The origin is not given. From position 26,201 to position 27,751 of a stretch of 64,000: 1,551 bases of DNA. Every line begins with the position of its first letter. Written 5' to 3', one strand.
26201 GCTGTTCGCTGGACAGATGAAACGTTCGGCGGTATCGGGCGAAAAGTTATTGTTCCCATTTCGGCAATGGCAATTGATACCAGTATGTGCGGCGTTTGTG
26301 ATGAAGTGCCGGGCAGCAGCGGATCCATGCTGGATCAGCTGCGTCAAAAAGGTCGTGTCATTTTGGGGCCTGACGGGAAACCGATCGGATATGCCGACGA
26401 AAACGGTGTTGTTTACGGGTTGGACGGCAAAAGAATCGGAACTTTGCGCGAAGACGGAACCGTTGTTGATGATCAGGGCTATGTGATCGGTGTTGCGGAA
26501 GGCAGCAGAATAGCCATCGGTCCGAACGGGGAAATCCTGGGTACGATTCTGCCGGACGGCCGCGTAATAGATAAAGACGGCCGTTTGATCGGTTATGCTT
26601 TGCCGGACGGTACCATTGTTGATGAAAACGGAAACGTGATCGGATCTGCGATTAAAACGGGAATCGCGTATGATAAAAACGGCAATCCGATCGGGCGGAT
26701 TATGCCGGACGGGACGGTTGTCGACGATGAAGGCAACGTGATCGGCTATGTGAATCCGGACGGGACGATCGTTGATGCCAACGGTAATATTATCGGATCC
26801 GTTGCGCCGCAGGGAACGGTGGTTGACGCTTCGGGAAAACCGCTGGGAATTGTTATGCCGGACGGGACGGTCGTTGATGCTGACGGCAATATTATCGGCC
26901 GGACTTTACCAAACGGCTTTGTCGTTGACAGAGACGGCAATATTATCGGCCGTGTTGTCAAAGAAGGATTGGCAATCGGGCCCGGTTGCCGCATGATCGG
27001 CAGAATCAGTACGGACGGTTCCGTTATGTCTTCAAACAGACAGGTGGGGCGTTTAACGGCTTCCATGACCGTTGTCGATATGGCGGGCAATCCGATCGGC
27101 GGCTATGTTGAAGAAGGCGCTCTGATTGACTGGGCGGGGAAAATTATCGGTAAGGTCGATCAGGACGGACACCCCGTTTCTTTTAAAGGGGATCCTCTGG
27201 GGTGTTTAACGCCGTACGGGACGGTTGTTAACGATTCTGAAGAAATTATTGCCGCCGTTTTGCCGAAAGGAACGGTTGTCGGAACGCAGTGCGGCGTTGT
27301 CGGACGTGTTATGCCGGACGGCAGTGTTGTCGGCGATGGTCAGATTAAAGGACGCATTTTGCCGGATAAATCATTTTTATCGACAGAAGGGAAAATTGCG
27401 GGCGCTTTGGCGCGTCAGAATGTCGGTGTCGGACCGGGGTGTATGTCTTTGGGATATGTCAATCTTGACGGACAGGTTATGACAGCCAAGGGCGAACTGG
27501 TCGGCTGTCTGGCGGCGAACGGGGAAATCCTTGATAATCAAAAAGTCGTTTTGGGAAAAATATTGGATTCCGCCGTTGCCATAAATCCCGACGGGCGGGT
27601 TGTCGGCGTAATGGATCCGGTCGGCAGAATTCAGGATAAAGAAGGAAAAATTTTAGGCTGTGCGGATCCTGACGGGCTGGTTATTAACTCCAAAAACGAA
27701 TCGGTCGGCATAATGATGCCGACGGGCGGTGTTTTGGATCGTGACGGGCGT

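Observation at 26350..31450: Unassigned glycine-rich repeat of about 17 aa (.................), in roughly 100 copies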

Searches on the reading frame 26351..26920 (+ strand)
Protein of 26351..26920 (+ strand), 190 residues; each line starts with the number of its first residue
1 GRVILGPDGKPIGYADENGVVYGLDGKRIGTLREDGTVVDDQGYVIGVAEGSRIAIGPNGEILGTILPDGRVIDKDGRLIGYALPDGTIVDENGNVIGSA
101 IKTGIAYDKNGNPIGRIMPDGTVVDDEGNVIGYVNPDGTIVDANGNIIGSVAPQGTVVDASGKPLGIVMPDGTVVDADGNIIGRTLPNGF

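Call 75: search_protein_families(library=pfam, proteins=[window:26351-26920:+], max_evalue=0.01)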
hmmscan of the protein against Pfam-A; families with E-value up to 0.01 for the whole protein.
window:26351-26920:+ (190 aa): 10 families
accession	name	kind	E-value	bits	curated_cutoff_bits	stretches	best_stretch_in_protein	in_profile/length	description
PF21785.3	Bflower_2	-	6.4e-28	97.3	38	3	106-184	20-95/112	5-fold beta-flower protein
PF21784.3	Bflower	-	3.2e-18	66.6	25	2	3-53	19-67/116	4-fold beta flower protein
PF12396.14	DUF3659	-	1.3e-17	63.8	24.8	2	134-185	8-55/61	Protein of unknown function (DUF3659)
PF05593.20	RHS_repeat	-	2.4e-10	41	22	0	142-174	2-38/38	RHS Repeat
PF20606.3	DUF6799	-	5.1e-06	26.6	26.8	0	168-182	28-42/63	Domain of unknown function (DUF6799)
PF02017.21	CIDE-N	-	0.00034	21.1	23.5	0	32-48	44-60/76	CIDE-N domain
PF08450.18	SGL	-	0.00059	19.9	26.3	0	135-158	185-208/246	SMP-30/Gluconolactonase/LRE-like region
PF23623.1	GBD_IRG7_N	-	0.00067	20.2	27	0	133-150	35-52/95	IRG7 N-terminal galactose binding domain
PF25455.1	Beta-barrel_CAF17_C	-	0.0015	18.7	25.7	0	149-168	12-31/70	CAF17, C-terminal beta-barrel domain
PF18755.6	RAMA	-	0.0025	18.2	35.2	0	66-106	30-73/107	Restriction Enzyme Adenine Methylase Associated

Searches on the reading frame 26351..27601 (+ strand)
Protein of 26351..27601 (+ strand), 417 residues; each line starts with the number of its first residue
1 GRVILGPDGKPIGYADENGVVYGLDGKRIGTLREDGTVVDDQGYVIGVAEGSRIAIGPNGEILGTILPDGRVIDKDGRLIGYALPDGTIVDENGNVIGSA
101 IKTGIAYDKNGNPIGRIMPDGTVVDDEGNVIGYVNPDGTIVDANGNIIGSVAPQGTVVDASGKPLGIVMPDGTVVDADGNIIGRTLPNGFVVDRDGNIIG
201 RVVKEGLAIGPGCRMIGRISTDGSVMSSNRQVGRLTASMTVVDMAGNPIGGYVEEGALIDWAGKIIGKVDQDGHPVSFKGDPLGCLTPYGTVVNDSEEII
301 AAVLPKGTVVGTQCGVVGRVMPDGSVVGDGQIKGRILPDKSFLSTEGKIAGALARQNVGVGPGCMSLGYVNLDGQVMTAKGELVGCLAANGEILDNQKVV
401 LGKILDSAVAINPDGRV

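Call 35: predict_structure(alignment_id=A1)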
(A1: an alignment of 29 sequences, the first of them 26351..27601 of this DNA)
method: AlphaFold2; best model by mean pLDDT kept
length: 417 residues; sequences in the alignment: 29
mean_pLDDT: 90.4   pTM: 0.85
mean pLDDT of the five models: 90.4, 90.3, 90.0, 88.9, 88.6
residues with pLDDT >= 90: 279; 70-90: 132; 50-70: 6; < 50: 0
segments of 3 or more residues with pLDDT < 50: none
pLDDT, mean of each block of 10 residues (from residue 1): 82 89 93 86 85 89 92 95 94 95 89 90 94 94 91 91 89 88 91 90 93 91 91 92 92 94 95 93 94 93 94 88 93 95 95 88 87 86 91 91 79 71
secondary structure, 60 per line:
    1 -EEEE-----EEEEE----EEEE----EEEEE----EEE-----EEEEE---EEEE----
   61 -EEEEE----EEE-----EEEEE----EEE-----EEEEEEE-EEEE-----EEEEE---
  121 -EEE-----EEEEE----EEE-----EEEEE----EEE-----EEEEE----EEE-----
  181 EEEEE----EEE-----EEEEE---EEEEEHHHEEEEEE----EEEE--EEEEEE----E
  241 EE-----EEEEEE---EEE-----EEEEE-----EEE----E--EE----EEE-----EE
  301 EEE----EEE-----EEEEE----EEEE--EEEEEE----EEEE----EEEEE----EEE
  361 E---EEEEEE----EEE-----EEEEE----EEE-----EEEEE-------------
elements in order: E2-5 E11-15 E20-23 E28-32 E37-39 E45-49 E53-56 E62-66 E71-73 E79-83 E88-90 E96-102 E104-107 E113-117 E122-124 E130-134 E139-141 E147-151 E156-158 E164-168 E173-175 E181-185 E190-192 E198-202 E206-210 E214-219 E224-227 E230-235 E240-242 E248-253 E257-259 E265-269 E275-277 E291-293 E299-303 E308-310 E316-320 E325-328 E331-336 E341-344 E349-353 E358-361 E365-370 E375-377 E383-387 E392-394 E400-404

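Call 38: fold_search(model_id=the predicted structure, library=pdb)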
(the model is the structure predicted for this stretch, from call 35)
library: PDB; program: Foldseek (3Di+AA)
matches with E <= 10: 828; with E <= 0.001: 42
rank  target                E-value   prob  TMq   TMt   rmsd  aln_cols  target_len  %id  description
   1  8uy4_A                5.9e-12  0.35  0.08  0.04  26.5       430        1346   16  Acinetobacter baumannii Tse15 Rhs effector (released 2024-10-09)
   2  8qja_D                1.4e-11  0.33  0.09  0.05  28.7       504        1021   15  T6SS-linked Rhs repeat protein - Advenella mimigardefordensis VgrG-Rhs core (released 2024-09-25)
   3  7pq5                  1.7e-11  0.28  0.08  0.05  29.6       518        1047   13  Photorhabdus laumondii T6SS-associated Rhs protein carrying the Tre23 toxin domain (released 2021-12-01)
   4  8uxt                  7.4e-11  0.33  0.10  0.05  29.1       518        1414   15  Acinetobacter baumannii Tse15 Rhs effector, toxin cleavage mutant (D1369N, D1391N) (released 2024-10-09)
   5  9mx1_A                4.8e-10  0.20  0.09  0.03  41.7       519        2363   10  Clostridioides difficile Toxin A with mCDIFA-248-25 Fab (released 2025-07-09)
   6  7zau_E                1.0e-07  0.21  0.14  0.13  20.2       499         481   11  Fascin-1 in complex with Nb 3E11 (released 2023-09-27)
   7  3p53_B                2.2e-07  0.15  0.14  0.13  21.3       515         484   14  Structure of fascin (released 2011-06-29)
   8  4goy_A                2.5e-07  0.14  0.13  0.12  23.3       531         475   12  The crystal structure of human fascin 1 K41A mutant (released 2012-11-28)
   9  4gp0_A                2.7e-07  0.18  0.14  0.13  20.3       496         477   14  The crystal structure of human fascin 1 R149A K150A R151A mutant (released 2012-11-28)
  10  9g42_A                4.0e-07  0.08  0.09  0.04  26.7       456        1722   12  Mouse Teneurin2 dimer variant A0B0 (released 2026-01-21)
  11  6fay                  4.4e-07  0.09  0.10  0.05  27.0       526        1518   14  Teneurin3 monomer (released 2018-03-28)
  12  1dfc_A                5.4e-07  0.13  0.12  0.11  20.3       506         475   10  CRYSTAL STRUCTURE OF HUMAN FASCIN, AN ACTIN-CROSSLINKING PROTEIN (released 2000-11-22)
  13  4igl_B                6.5e-07  0.09  0.10  0.08  25.3       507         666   14  Structure of the RHS-repeat containing BC component of the secreted ABC toxin complex from Yersinia entomophaga (released 2013-08-07)
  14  7zau_G                8.8e-07  0.14  0.14  0.13  20.6       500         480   12  Fascin-1 in complex with Nb 3E11 (released 2023-09-27)
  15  3p53_A                9.7e-07  0.15  0.14  0.13  20.2       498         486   13  Structure of fascin (released 2011-06-29)
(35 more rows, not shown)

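Call 46: search_solved_structures(query=A1, max_evalue=1)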
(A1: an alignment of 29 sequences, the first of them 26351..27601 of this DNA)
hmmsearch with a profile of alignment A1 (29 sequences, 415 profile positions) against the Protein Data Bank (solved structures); distinct sequences matched with E-value up to 1: 1.
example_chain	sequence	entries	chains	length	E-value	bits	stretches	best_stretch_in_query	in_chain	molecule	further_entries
4ewg_A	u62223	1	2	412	0.3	12.7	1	161-216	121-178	Beta-ketoacyl synthase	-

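Call 63: search_protein_representatives(alignment_id=A1)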
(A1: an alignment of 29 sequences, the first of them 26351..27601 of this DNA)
Query: 29 sequences, 415 profile positions. Proteins with E-value up to 0.001 (for the whole library): 901; up to 1e-10: 211; up to 1e-30: 89. The best 150 are listed.
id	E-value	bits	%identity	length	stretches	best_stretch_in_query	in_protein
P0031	0.0e+00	1125.7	-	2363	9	2-414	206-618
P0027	0.0e+00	1097.7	-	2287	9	1-415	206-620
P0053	0.0e+00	1059.6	-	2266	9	1-414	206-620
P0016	0.0e+00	1048.0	-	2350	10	29-414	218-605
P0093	8.4e-293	986.3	-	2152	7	1-415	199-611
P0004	2.0e-270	912.6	-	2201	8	2-413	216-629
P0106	2.7e-254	859.5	-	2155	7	1-413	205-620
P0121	3.8e-253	855.7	-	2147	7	1-415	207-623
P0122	1.7e-252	853.5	-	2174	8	26-415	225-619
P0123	3.0e-239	809.9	-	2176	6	33-411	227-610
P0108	4.8e-238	805.9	-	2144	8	20-415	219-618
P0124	3.8e-229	776.6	-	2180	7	2-415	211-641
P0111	1.4e-220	748.4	-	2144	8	4-414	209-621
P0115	1.1e-215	732.3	-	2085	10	42-414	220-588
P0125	8.0e-207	703.1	-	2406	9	44-350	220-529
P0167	6.6e-51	189.5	-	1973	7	63-271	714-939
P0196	2.8e-31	124.9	-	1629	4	68-287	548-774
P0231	1.1e-19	86.6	-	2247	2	15-183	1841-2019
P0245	2.7e-16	75.5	-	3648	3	121-412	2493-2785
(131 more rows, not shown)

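Call 78: search_protein_families(library=pfam, proteins=[P0231, P0245, P0167, P0196], max_evalue=0.00001)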
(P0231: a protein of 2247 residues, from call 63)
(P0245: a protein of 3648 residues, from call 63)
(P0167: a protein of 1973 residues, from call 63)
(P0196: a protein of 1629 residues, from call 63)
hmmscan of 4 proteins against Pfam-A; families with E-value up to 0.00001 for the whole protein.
P0231 (2247 aa): 1 family
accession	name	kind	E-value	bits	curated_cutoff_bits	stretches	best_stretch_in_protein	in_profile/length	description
PF21785.3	Bflower_2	-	2.4e-14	53.6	38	0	1888-1980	12-100/112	5-fold beta-flower protein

P0245 (3648 aa): 0 families

P0167 (1973 aa): 4 families
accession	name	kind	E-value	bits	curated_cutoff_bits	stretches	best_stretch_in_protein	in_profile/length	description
PF21785.3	Bflower_2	-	1.7e-38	131.3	38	0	730-789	33-89/112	5-fold beta-flower protein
PF21784.3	Bflower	-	3.5e-26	92.3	25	0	801-883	5-65/116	4-fold beta flower protein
PF03743.19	TrbI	-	3.9e-18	66.4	35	1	1582-1814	2-188/188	Bacterial conjugation TrbI-like protein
PF12396.14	DUF3659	-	1.5e-09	38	24.8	0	811-864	9-55/61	Protein of unknown function (DUF3659)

P0196 (1629 aa): 2 families
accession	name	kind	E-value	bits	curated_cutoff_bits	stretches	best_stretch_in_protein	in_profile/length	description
PF21785.3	Bflower_2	-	1.4e-18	67.2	38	0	1196-1283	12-96/112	5-fold beta-flower protein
PF21784.3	Bflower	-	2.2e-10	41.4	25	0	1226-1307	7-86/116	4-fold beta flower protein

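Call 80: fold_search(model_id=the predicted structure, library=viral)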
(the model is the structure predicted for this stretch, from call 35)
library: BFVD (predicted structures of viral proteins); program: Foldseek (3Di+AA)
matches with E <= 10: 1267; with E <= 0.001: 36
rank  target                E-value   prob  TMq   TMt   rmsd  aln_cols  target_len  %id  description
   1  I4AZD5                7.9e-11  0.33  0.10  0.06  29.8       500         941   12  (no name in the UniProt tables at hand)
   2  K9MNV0                2.8e-08  0.15  0.09  0.08  45.2       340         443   14  Fiber [Bovine adenovirus 6]
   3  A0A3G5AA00            1.3e-07  0.08  0.08  0.08  26.2       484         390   13  MORN repeat-containing protein [Hyperionvirus sp.]
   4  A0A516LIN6            1.6e-07  0.06  0.07  0.03  51.0       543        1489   12  (no name in the UniProt tables at hand)
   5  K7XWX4                2.9e-07  0.06  0.07  0.05  66.4       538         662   12  (no name in the UniProt tables at hand)
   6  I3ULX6                4.5e-06  0.07  0.10  0.07  44.5       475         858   14  Uncharacterized protein [Synechococcus phage S-CBP3]
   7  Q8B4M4                6.6e-06  0.04  0.06  0.05  68.8       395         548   13  Fiber protein subtype B [Bovine adenovirus 2]
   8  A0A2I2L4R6            7.3e-06  0.07  0.08  0.09  21.9       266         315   14  MORN-repeat protein [Orpheovirus IHUMI-LCC2]
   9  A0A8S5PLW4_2          1.2e-05  0.04  0.08  0.05  40.2       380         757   14  Prophage tail endopeptidase domain-containing protein [Siphoviridae sp. ctRcp9]
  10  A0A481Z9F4            1.8e-05  0.08  0.10  0.07  23.6       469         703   11  HNH endonuclease [Pithovirus LCPAC401]
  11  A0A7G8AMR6            2.1e-05  0.09  0.08  0.09  20.1       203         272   14  (no name in the UniProt tables at hand)
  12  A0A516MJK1            2.3e-05  0.03  0.08  0.04  45.6       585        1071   10  (no name in the UniProt tables at hand)
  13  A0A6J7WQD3            5.1e-05  0.03  0.09  0.05  43.2       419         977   16  Intramolecular chaperone auto-processing domain containing protein [uncultured Caudovirales phage]
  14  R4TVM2                5.1e-05  0.03  0.09  0.05  57.7       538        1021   11  (no name in the UniProt tables at hand)
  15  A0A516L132            6.2e-05  0.02  0.07  0.04  58.8       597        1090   12  (no name in the UniProt tables at hand)
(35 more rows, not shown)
